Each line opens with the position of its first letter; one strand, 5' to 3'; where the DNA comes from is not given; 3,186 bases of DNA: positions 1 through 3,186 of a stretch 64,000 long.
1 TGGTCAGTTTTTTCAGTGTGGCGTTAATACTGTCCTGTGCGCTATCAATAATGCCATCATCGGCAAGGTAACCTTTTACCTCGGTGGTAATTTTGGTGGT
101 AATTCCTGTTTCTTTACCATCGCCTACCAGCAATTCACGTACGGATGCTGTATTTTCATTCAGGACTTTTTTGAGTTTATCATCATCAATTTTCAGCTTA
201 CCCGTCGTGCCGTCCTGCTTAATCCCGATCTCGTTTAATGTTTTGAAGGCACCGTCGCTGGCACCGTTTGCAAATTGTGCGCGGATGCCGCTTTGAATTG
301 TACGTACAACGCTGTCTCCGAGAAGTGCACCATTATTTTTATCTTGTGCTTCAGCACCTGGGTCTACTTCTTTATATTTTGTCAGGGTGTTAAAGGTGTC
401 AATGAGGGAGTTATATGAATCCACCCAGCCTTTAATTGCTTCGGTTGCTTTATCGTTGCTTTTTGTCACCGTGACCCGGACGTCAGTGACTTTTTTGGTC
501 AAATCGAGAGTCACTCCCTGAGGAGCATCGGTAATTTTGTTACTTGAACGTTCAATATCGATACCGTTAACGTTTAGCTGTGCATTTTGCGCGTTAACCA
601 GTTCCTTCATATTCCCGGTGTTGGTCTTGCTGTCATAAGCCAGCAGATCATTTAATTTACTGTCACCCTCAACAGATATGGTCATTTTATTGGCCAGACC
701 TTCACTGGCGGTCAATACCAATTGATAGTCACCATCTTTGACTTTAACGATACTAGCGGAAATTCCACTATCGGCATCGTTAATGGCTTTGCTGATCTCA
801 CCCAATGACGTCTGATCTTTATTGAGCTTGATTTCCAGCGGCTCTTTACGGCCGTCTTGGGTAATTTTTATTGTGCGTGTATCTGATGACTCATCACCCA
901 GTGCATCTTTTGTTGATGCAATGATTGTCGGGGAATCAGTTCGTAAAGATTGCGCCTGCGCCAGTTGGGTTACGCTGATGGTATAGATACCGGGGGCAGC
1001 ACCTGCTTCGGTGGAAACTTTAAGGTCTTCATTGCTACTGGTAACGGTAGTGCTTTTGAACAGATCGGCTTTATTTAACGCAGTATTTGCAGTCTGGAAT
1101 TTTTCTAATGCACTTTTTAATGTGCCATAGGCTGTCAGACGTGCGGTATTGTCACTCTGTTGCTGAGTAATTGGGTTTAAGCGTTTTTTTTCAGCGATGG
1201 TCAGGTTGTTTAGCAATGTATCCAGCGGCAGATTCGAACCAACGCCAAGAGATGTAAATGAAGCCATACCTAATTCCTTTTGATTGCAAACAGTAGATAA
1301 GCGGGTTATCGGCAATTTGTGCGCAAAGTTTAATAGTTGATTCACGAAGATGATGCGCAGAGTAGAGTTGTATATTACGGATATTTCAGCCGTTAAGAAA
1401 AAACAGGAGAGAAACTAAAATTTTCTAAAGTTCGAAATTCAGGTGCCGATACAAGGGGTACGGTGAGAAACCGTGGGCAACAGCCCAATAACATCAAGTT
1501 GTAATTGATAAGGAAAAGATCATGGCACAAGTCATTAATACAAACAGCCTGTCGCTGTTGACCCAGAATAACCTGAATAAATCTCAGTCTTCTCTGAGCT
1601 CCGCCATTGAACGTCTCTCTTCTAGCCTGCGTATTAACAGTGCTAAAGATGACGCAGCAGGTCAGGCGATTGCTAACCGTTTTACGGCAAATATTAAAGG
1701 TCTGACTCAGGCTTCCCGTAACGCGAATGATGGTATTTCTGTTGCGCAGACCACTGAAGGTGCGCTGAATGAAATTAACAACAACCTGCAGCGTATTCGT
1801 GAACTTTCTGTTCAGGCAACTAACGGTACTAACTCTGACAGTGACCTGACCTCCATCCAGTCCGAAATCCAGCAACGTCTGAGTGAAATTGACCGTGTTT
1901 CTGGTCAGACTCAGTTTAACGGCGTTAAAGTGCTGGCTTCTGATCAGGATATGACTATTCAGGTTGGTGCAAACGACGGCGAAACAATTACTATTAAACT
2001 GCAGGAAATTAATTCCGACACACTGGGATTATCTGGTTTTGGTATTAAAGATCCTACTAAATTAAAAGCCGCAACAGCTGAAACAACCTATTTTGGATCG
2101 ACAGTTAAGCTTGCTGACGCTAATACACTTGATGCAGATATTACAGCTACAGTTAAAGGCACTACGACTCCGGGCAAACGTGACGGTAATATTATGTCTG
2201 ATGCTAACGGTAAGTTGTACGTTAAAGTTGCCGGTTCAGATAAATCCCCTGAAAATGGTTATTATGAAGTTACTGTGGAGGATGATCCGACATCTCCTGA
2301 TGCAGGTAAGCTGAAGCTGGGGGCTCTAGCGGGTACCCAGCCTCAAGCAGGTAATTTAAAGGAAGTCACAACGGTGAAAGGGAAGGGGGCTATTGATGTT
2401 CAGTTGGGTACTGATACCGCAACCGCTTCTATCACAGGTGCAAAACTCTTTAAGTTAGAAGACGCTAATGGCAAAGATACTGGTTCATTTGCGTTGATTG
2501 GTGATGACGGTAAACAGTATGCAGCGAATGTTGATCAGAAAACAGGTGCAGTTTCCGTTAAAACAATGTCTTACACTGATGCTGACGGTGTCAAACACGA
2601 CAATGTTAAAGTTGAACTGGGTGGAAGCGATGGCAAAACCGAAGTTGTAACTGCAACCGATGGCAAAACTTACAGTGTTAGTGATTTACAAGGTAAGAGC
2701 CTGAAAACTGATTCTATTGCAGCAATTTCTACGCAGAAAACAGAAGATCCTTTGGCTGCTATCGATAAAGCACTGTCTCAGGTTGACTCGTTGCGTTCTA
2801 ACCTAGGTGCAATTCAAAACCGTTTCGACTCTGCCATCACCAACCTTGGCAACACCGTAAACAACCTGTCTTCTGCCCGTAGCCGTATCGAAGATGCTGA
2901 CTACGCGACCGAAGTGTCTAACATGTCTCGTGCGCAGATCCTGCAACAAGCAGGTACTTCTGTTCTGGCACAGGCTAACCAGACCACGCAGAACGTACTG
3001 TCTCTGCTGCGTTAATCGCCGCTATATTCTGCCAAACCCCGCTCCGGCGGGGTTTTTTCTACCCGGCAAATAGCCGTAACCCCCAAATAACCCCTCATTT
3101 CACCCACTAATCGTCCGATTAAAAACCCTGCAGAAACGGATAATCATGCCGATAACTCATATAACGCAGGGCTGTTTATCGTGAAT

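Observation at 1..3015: fliC central region differs from the K-12 H48 allele; fliD N-terminus also variant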

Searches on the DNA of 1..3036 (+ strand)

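Call 10: search_dna_similar(query=window:1-3036:+, collection=ecoli_genomes, mode=near, max_rows=60, rows=spread)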
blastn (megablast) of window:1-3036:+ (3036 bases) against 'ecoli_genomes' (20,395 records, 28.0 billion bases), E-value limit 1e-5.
Records with a match: 2384; places in all: 2406; records where one place covers at least 80% of the query: 113.
Genomes with a match: 2383 of 5426; with a place that covers at least 80% of the query: 113. Places per genome that has any: lowest 1, median 1, highest 3. On chromosomes: 2404 places; on plasmids: 2.
Best place of each record, by identity: >=99% 114; 95-99% 749; 80-90% 328; 60-80% 1193.
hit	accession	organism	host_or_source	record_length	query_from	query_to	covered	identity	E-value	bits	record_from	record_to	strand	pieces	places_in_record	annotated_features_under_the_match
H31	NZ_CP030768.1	Escherichia coli strain 2017C-4173W12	missing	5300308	1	3036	100%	100.0%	0e+0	5607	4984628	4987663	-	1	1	flagellin | fliD: flagellar filament capping protein FliD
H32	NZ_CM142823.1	Escherichia coli strain LB858871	Homo sapiens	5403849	1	3036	100%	100.0%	0e+0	5602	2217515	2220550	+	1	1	flagellin N-terminal helical domain-containing protein | fliD: flagellar filament capping protein FliD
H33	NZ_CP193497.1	Escherichia coli strain EL361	swine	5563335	1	3016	99%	99.4%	0e+0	5476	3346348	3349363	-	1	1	flagellin N-terminal helical domain-containing protein | fliD: flagellar filament capping protein FliD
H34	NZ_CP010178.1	Escherichia coli strain H15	not applicable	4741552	1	3016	75%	97.1%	0e+0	3824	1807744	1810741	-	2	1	flagellin | fliD: flagellar filament capping protein FliD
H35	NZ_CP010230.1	Escherichia coli strain S21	not applicable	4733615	1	3016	75%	97.1%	0e+0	3824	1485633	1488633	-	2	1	flagellin | fliD: flagellar filament capping protein FliD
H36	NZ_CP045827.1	Escherichia coli strain AUSMDU00014361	Homo sapiens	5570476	1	3016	75%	96.8%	0e+0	3796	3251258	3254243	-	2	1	flagellin | fliD: flagellar filament capping protein FliD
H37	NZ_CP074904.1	Escherichia coli strain 08_4358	Homo sapiens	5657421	1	3016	75%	96.8%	0e+0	3796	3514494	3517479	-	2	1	flagellin | fliD: flagellar filament capping protein FliD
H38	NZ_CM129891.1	Escherichia coli strain MB06021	seawater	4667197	1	3016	75%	96.8%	0e+0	3791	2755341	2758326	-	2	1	flagellin N-terminal helical domain-containing protein | fliD: flagellar filament capping protein FliD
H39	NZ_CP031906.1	Escherichia coli O91:H21 strain FWSEC0008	Homo sapiens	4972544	1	3016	74%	97.2%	0e+0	3824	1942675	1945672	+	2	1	flagellin | fliD: flagellar filament capping protein FliD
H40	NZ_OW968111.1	Escherichia coli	Homo sapiens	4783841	1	3016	74%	97.2%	0e+0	3824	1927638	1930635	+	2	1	flagellin | fliD: flagellar filament capping protein FliD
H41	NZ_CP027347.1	Escherichia coli strain 2013C-4361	missing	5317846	1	3016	75%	96.6%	0e+0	3769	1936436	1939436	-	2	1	flagellin | fliD: flagellar filament capping protein FliD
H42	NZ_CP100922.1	Escherichia coli strain ET734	sediment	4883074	1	3016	74%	97.0%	0e+0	3796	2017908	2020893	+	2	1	flagellin | fliD: flagellar filament capping protein FliD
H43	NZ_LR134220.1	Escherichia coli strain NCTC11121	missing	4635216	1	3016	74%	97.0%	0e+0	3796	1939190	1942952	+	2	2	fliD: flagellar filament capping protein FliD | flagellin (x2) | IS1-like element IS1A family transposase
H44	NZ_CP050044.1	Escherichia coli strain 74-2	broiler chicken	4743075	1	3016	74%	96.9%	0e+0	3785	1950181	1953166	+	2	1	flagellin | fliD: flagellar filament capping protein FliD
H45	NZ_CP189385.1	Escherichia coli strain AR89.2B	dog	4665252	1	3016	74%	96.9%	0e+0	3785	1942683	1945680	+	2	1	flagellin N-terminal helical domain-containing protein | fliD: flagellar filament capping protein FliD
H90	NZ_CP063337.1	Escherichia coli strain BS74R-D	Homo sapiens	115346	2782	3019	8%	87.4%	2e-69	274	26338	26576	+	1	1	FliC/FljB family flagellin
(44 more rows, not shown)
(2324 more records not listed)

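Call 44: get_annotated_region(hit=H90, flank=6000)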
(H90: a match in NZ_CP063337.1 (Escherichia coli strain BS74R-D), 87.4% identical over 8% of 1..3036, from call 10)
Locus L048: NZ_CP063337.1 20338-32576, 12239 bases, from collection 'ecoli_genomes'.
description: Escherichia coli strain BS74R-D plasmid pBS74R-D_5, complete sequence
organism: Escherichia coli strain BS74R-D (NCBI taxid 562)
replicon: plasmid pBS74R-D_5; assembly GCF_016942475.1
host: Homo sapiens; source: rectal swab; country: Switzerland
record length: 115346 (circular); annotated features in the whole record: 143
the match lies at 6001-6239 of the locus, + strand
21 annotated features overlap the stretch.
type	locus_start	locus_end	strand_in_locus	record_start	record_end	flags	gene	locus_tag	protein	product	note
CDS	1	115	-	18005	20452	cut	-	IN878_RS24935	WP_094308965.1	fimbria/pilus outer membrane usher protein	-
CDS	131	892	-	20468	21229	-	-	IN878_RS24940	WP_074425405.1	fimbria/pilus periplasmic chaperone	-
CDS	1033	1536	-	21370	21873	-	-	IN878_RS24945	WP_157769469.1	CD15/CS22/SEF14 family fimbrial major subunit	-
CDS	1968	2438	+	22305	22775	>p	-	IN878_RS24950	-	helix-turn-helix domain-containing protein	incomplete; partial in the middle of a contig; missing C-terminus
CDS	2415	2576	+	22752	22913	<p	-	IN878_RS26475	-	IS3 family transposase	incomplete; partial in the middle of a contig; missing N-terminus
CDS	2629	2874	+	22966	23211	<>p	-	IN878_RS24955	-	autotransporter domain-containing protein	internal stop; incomplete; partial in the middle of a contig; missing N-terminus and C-terminus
CDS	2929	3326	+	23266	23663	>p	-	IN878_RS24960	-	IS1 family transposase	frameshifted; incomplete; partial in the middle of a contig; missing C-terminus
CDS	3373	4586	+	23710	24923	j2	-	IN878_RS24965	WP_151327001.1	IS3 family transposase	programmed frameshift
sequence_feature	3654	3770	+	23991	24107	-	-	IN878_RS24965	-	-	AL1L pseudoknot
CDS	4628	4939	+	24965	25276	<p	-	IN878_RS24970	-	IS1-like element IS1X2 family transposase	incomplete; partial in the middle of a contig; missing N-terminus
CDS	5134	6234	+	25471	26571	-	-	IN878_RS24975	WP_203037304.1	FliC/FljB family flagellin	-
CDS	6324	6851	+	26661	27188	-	-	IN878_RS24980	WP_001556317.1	phase 1 flagellin transcriptional repressor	-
CDS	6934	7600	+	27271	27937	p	-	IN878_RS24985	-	IS1 family transposase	frameshifted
CDS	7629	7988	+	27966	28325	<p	-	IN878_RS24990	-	autotransporter outer membrane beta-barrel domain-containing protein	incomplete; partial in the middle of a contig; missing N-terminus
CDS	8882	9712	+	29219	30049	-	-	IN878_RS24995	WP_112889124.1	AraC family transcriptional regulator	-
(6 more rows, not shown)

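Call 46: search_dna_similar(query=window:1-1267:+, collection=ecoli_genomes, mode=distant, max_rows=45, rows=spread)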
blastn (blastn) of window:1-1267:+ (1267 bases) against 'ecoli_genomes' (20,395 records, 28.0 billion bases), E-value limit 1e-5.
Records with a match: 1236; places in all: 1237; records where one place covers at least 80% of the query: 862.
Genomes with a match: 1236 of 5426; with a place that covers at least 80% of the query: 862. Places per genome that has any: lowest 1, median 1, highest 2. On chromosomes: 1237 places; on plasmids: 0.
Best place of each record, by identity: >=99% 839; 95-99% 24; 60-80% 373.
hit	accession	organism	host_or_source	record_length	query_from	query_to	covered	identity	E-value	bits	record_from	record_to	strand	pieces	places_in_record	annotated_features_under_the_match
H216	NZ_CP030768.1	Escherichia coli strain 2017C-4173W12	missing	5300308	1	1267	100%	100.0%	0e+0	2286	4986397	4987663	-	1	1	fliD: flagellar filament capping protein FliD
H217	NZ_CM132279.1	Escherichia coli strain 19AR0646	Homo sapiens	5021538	1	1267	100%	100.0%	0e+0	2286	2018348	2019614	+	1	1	fliD: flagellar filament capping protein FliD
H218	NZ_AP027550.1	Escherichia coli strain LR-51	Homo sapiens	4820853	1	1267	100%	99.8%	0e+0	2277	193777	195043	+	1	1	fliD: flagellar filament capping protein FliD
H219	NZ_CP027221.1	Escherichia coli strain 2015C-3101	Homo sapiens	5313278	1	1267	100%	99.8%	0e+0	2272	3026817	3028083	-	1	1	fliD: flagellar filament capping protein FliD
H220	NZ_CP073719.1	Escherichia coli strain CX12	-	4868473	1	1267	100%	99.8%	0e+0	2272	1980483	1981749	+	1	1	fliD: flagellar filament capping protein FliD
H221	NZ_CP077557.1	Escherichia coli O111:H8 strain 02-3334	Homo sapiens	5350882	1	1267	100%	99.8%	0e+0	2272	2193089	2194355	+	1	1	fliD: flagellar filament capping protein FliD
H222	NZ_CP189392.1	Escherichia coli strain AR145.2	cat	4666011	1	1267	100%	99.8%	0e+0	2272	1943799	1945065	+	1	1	fliD: flagellar filament capping protein FliD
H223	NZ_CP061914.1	Escherichia coli strain SMBL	Goat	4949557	1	1267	100%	99.7%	0e+0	2268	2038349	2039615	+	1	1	fliD: flagellar filament capping protein FliD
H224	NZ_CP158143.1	Escherichia coli strain FDN-11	chicken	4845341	1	1267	100%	99.7%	0e+0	2268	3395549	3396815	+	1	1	fliD: flagellar filament capping protein FliD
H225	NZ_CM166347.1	Escherichia coli strain CH4797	Homo sapiens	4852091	1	1267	100%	99.7%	0e+0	2268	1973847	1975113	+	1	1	fliD: flagellar filament capping protein FliD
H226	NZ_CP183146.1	Escherichia coli strain 455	Homo sapiens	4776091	1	1267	100%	99.7%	0e+0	2264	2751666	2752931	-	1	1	fliD: flagellar filament capping protein FliD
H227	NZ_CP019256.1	Escherichia coli strain 13TMH22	Homo sapiens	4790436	1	1267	100%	99.6%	0e+0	2263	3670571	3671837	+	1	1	fliD: flagellar filament capping protein FliD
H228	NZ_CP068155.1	Escherichia coli strain FDAARGOS_1077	missing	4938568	1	1267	100%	99.6%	0e+0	2263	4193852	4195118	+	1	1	fliD: flagellar filament capping protein FliD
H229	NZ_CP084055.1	Escherichia coli strain X14-3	Procambarus clarkii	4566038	1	1267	100%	99.6%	0e+0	2263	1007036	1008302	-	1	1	fliD: flagellar filament capping protein FliD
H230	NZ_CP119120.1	Escherichia coli strain GENOMIC22-004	EQA test strain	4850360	1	1267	100%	99.6%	0e+0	2263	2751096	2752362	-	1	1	fliD: flagellar filament capping protein FliD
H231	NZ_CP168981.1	Escherichia coli strain UTAK-12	Veal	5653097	1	1267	100%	99.6%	0e+0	2263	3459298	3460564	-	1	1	fliD: flagellar filament capping protein FliD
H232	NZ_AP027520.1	Escherichia coli strain LR-31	Homo sapiens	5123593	1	1267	100%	99.6%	0e+0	2263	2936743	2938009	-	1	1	fliD: flagellar filament capping protein FliD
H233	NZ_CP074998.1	Escherichia coli strain 6883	Homo sapiens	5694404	1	1267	100%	99.6%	0e+0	2263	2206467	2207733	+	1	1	fliD: flagellar filament capping protein FliD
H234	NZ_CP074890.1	Escherichia coli strain 2009C_3996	Homo sapiens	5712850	1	1267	100%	99.6%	0e+0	2263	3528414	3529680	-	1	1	fliD: flagellar filament capping protein FliD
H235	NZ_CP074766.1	Escherichia coli strain 99_0849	Homo sapiens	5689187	1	1267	100%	99.6%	0e+0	2263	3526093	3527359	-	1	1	fliD: flagellar filament capping protein FliD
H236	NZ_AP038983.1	Escherichia coli O103:H2 strain CEC12044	Homo sapiens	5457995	1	1267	100%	99.6%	0e+0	2263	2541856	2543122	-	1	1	fliD: flagellar filament capping protein FliD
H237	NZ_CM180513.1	Escherichia coli strain E54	Homo sapiens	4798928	1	1267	100%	99.6%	0e+0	2263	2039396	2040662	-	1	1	fliD: flagellar filament capping protein FliD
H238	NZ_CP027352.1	Escherichia coli strain 2012C-4606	missing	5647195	1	1267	100%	99.5%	0e+0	2259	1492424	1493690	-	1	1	fliD: flagellar filament capping protein FliD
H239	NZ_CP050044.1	Escherichia coli strain 74-2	broiler chicken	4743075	1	1267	100%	99.5%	0e+0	2259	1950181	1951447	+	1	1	fliD: flagellar filament capping protein FliD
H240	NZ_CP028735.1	Escherichia coli strain A41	Antechinus bellus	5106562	1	1267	100%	99.5%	0e+0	2259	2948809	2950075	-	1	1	fliD: flagellar filament capping protein FliD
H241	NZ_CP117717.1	Escherichia coli strain B1S11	Duck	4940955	1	1267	100%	99.5%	0e+0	2259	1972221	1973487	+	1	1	fliD: flagellar filament capping protein FliD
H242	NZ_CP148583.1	Escherichia coli strain Z1322HEC0001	Homo sapiens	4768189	1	1267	100%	99.5%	0e+0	2259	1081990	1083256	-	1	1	fliD: flagellar filament capping protein FliD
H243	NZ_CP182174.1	Escherichia coli strain CUPF06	Pig Feces, Farm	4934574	1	1267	100%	99.5%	0e+0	2259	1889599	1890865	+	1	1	fliD: flagellar filament capping protein FliD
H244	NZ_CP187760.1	Escherichia coli strain CUVET24-CCU22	Dog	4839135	1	1267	100%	99.5%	0e+0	2259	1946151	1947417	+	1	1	fliD: flagellar filament capping protein FliD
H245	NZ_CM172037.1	Escherichia coli strain CUVET23-CCU17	dog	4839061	1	1267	100%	99.5%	0e+0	2259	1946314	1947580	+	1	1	fliD: flagellar filament capping protein FliD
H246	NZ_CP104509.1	Escherichia coli strain E2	Poultry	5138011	1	1267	100%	99.0%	0e+0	2227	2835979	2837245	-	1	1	fliD: flagellar filament capping protein FliD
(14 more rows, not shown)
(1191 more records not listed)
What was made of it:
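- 1..1267 (-): fliD, codons 1-422 of 470 (filament cap). The gene runs off the left end of the window. It is the 'class B' (H2/H8/H21-associated) allele. At least 95% nt identity in 863 of 5426 genomes, 839 of them at 99% or more (call 46).
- Class B fliD is very uniform, with 839 of 863 genomes at 99% or more (call 46).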
